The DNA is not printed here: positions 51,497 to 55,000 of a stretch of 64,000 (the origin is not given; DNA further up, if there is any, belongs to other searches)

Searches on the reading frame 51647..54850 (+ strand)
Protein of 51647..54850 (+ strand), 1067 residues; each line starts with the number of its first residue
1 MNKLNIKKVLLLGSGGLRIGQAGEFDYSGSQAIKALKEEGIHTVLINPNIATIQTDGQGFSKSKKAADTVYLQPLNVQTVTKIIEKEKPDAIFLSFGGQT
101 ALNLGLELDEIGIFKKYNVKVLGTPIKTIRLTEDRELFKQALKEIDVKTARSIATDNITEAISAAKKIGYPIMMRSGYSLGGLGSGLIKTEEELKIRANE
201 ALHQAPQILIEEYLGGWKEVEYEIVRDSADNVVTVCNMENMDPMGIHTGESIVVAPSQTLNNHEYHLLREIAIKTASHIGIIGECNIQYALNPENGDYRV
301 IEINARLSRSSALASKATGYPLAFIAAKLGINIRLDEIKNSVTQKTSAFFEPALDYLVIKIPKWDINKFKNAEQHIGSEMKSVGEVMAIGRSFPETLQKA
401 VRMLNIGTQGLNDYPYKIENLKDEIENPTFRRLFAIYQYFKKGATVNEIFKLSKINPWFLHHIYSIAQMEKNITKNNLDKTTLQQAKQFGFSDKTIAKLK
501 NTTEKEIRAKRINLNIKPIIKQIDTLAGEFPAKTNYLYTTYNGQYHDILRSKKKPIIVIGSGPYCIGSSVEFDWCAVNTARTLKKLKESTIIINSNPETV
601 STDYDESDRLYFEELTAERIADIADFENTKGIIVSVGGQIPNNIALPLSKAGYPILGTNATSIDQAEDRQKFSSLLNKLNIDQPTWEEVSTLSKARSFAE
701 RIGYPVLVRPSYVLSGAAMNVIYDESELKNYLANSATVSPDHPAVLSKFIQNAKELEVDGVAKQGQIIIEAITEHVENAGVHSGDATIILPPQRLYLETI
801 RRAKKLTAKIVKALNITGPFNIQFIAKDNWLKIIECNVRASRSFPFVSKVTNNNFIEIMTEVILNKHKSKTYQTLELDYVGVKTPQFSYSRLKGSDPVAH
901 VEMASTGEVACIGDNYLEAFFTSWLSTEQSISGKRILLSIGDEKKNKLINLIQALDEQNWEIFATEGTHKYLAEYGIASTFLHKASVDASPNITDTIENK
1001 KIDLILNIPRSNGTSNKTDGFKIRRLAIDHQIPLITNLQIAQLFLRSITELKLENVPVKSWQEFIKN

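Call 15: search_protein_families(library=pfam, proteins=[window:51647-54850:+])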
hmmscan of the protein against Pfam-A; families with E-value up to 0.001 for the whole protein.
window:51647-54850:+ (1067 aa): 9 families
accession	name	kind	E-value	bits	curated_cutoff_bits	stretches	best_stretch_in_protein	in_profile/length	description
PF02786.22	CPSase_L_D2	-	4.5e-103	343.7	19.8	2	134-337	1-210/211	Carbamoyl-phosphate synthase L chain, ATP binding domain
PF25596.1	CPSase_L_D1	-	3e-85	282.4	27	2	6-130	2-117/118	Carbamoyl phosphate synthase preATP-grasp domain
PF02787.25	CPSase_L_D3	-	6.6e-26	90.6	26.6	1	424-499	2-79/80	Carbamoyl-phosphate synthetase large chain, oligomerisation domain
PF02142.27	MGS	-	4.4e-21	75.3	24.1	1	948-1036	2-94/94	MGS-like domain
PF02222.28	ATP-grasp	-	8.4e-19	68.3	27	2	675-839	2-162/179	ATP-grasp domain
PF07478.18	Dala_Dala_lig_C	-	1.4e-14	54.5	24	2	163-305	30-174/204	D-ala D-ala ligase C-terminus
PF15632.11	ATPgrasp_Ter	-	3.5e-09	37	29.1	1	787-871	41-116/131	ATP-grasp in the biosynthetic pathway with Ter operon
PF01071.24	GARS_A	-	4.3e-05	23.9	27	0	136-228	4-102/194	Phosphoribosylglycinamide synthetase, ATP-grasp (A) domain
PF02655.19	ATP-grasp_3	-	0.00022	21.8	23.2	0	668-840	3-157/160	ATP-grasp domain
